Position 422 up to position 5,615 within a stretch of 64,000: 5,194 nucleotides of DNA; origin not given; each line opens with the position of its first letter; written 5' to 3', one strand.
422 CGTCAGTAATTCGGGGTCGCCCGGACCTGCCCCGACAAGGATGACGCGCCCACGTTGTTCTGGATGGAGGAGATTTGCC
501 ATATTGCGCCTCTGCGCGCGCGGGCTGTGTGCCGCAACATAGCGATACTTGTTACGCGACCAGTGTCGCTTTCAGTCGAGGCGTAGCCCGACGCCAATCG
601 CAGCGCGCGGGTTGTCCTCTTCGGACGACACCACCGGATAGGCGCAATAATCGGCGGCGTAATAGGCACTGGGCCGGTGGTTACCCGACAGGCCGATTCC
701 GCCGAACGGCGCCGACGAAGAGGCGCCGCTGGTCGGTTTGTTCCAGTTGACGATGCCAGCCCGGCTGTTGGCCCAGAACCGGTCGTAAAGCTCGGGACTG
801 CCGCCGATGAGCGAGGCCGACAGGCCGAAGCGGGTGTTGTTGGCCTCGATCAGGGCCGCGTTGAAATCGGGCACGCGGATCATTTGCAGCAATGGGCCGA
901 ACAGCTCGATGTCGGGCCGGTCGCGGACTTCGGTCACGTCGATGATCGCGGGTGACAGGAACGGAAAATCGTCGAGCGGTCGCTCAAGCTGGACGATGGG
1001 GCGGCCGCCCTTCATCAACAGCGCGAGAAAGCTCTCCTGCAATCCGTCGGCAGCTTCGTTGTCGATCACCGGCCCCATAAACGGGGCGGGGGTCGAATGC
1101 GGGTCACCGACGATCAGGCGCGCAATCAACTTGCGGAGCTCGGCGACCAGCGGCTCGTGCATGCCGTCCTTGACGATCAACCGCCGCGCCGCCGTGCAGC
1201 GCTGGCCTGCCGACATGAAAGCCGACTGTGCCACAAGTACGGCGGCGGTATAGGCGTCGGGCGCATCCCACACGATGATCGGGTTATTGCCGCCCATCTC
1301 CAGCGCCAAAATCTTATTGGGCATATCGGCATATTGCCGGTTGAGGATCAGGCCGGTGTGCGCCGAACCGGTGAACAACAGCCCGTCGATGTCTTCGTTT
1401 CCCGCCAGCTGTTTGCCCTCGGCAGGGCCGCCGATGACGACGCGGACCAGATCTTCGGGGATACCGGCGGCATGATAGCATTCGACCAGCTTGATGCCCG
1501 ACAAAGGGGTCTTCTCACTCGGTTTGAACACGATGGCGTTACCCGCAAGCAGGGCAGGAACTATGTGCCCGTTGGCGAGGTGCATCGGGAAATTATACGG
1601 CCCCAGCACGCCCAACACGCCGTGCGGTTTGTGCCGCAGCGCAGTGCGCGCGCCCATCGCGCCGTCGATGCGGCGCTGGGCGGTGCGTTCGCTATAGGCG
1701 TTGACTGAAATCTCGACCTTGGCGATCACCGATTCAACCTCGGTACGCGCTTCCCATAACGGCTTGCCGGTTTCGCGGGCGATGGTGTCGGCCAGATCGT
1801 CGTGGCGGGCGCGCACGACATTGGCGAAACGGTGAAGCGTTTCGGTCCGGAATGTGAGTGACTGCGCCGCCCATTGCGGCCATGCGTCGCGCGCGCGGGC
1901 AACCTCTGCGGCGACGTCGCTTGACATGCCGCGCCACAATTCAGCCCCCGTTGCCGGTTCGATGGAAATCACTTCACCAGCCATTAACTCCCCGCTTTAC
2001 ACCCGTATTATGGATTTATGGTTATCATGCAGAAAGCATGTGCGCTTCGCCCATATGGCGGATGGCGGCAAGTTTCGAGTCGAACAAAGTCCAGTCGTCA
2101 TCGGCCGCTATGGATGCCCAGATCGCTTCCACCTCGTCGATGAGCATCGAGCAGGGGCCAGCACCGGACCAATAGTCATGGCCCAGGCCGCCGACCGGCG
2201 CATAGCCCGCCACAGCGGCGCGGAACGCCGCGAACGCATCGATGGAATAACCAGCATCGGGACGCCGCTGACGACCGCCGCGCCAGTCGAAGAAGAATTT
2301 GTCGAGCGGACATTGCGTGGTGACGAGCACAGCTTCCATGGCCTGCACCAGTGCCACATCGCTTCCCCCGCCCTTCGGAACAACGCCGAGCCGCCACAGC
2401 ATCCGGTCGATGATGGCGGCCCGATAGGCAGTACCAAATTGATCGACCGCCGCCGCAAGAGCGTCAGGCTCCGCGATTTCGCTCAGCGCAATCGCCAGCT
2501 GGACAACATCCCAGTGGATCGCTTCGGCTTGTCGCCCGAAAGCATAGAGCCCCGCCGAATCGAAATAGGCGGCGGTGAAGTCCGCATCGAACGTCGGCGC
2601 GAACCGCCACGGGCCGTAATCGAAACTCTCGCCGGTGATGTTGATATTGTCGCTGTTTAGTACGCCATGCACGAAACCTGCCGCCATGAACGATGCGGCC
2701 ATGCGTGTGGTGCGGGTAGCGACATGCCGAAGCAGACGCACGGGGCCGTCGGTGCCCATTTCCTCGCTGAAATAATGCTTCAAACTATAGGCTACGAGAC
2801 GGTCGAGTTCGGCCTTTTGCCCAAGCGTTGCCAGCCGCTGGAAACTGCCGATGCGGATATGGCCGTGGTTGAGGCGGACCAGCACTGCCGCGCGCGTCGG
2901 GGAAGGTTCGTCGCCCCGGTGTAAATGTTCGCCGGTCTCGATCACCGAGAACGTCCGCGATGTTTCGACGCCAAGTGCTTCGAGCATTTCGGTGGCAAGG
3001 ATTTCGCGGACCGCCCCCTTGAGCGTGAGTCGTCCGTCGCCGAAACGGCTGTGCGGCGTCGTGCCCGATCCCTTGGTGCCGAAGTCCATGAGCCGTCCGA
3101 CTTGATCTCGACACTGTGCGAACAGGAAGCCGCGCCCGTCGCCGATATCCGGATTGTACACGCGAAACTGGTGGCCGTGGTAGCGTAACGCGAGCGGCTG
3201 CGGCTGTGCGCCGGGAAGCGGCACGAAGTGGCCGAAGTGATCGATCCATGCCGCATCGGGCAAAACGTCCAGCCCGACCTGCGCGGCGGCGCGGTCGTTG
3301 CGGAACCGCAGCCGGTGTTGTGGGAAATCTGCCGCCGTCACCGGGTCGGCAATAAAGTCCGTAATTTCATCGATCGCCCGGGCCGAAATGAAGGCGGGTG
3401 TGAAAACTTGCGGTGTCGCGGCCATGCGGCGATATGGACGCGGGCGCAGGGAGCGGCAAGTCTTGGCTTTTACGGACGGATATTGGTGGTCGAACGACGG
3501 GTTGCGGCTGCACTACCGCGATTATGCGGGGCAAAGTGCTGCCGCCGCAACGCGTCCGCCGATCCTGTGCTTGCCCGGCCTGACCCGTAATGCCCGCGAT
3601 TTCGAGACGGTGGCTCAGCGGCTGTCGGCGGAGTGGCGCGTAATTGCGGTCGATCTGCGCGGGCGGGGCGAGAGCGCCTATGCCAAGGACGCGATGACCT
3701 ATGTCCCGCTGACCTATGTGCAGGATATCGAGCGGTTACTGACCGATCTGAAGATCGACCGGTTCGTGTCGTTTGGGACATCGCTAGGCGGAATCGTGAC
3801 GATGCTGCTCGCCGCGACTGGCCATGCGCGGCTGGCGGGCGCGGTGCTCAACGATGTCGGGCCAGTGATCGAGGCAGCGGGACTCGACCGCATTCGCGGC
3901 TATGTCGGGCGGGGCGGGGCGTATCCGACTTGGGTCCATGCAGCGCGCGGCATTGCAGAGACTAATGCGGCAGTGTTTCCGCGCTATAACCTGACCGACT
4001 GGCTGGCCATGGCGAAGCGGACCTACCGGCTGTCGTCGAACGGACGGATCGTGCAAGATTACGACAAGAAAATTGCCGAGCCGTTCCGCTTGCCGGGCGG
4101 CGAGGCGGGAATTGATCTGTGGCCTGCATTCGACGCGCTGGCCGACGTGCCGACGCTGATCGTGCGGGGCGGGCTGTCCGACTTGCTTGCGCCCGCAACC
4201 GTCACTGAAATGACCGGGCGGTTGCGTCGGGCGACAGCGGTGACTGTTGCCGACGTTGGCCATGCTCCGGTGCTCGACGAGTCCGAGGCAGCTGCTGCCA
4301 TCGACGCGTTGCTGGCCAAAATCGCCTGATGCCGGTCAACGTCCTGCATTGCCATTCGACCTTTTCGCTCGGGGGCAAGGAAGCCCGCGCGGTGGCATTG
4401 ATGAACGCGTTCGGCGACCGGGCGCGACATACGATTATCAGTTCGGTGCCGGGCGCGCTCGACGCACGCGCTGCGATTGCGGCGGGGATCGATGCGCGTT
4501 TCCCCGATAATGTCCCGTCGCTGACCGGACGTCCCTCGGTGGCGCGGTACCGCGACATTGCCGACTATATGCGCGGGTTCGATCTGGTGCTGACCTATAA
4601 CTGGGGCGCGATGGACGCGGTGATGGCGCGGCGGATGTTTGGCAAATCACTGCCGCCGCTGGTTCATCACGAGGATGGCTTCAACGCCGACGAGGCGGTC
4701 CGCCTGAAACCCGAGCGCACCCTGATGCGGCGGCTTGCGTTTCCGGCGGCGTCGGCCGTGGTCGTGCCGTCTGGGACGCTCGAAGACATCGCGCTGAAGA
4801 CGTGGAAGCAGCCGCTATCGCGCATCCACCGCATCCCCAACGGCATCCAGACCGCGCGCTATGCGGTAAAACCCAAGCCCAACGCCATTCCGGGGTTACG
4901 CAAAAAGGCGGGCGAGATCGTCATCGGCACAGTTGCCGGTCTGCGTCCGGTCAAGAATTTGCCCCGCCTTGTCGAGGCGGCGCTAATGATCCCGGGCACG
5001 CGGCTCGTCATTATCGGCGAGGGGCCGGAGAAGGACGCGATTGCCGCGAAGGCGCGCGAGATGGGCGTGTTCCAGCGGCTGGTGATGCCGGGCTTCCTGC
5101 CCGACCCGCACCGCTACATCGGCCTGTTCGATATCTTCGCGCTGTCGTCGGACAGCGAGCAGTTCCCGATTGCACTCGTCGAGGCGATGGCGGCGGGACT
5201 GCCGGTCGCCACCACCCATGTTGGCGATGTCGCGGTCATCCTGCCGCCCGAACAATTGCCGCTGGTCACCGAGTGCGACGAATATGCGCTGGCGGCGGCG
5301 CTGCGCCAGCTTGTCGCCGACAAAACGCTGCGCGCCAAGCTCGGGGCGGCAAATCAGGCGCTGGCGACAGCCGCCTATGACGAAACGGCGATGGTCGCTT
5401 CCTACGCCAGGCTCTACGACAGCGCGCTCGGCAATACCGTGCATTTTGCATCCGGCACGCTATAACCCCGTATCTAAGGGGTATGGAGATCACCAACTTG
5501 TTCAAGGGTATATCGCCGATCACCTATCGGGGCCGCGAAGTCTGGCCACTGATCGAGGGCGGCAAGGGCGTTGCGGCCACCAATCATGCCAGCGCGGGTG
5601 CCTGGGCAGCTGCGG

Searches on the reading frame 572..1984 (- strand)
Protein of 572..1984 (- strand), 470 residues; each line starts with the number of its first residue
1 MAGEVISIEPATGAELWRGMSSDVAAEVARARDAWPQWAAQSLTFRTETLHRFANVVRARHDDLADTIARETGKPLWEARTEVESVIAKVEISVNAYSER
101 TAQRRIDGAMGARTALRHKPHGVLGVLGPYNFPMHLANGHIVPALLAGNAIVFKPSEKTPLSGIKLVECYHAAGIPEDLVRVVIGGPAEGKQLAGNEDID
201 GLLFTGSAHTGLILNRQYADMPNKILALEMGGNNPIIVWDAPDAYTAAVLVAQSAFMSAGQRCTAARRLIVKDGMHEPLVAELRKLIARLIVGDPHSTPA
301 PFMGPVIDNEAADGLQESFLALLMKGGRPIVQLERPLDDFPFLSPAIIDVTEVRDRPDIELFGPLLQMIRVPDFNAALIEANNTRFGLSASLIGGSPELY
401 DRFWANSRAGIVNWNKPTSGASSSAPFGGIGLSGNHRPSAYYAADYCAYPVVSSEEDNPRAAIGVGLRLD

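Call 48: search_protein_families(library=pfam, proteins=[window:572-1984:-], max_evalue=0.00001)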
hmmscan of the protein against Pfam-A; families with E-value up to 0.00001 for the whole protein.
window:572-1984:- (470 aa): 1 family
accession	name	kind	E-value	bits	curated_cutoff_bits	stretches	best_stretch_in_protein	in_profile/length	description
PF00171.27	Aldedh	-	6.6e-105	351.8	23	1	7-445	11-453/461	Aldehyde dehydrogenase family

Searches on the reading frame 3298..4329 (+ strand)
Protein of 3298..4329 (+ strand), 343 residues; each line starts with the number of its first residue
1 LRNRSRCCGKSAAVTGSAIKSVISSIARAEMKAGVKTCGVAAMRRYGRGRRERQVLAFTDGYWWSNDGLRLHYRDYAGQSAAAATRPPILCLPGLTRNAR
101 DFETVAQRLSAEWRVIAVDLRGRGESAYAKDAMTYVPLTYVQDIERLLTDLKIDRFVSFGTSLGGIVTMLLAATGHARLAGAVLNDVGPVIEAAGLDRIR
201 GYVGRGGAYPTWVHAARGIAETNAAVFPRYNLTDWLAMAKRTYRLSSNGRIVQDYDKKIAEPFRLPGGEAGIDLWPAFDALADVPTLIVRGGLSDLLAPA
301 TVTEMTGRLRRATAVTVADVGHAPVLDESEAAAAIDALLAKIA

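Call 48: search_protein_families(library=pfam, proteins=[window:3298-4329:+], max_evalue=0.00001)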
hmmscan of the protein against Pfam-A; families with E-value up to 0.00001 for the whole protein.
window:3298-4329:+ (343 aa): 3 families
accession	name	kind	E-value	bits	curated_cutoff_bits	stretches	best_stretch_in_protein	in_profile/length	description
PF12697.13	Abhydrolase_6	-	1.5e-16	62.2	26.3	1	89-333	1-215/217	Alpha/beta hydrolase family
PF00561.26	Abhydrolase_1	-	8.5e-16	58.8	25.8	1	87-328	1-244/245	alpha/beta hydrolase fold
PF12146.15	Hydrolase_4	-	1.4e-08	34.8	27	1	89-265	7-170/239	Serine aminopeptidase, S33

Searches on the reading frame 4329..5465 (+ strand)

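Call 48: search_protein_families(library=pfam, proteins=[window:4329-5465:+], max_evalue=0.00001)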
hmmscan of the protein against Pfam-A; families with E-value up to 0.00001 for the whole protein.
window:4329-5465:+ (378 aa): 3 families
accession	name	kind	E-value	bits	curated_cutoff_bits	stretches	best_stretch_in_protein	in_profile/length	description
PF00534.26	Glycos_transf_1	-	2.5e-25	89.4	26.4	1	188-342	7-169/172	Glycosyl transferases group 1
PF13692.12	Glyco_trans_1_4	-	3.1e-21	76.6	27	1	198-331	3-142/142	Glycosyl transferases group 1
PF13439.12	Glyco_transf_4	-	3.3e-10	40.7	28.5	1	15-177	2-170/170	Glycosyltransferase Family 4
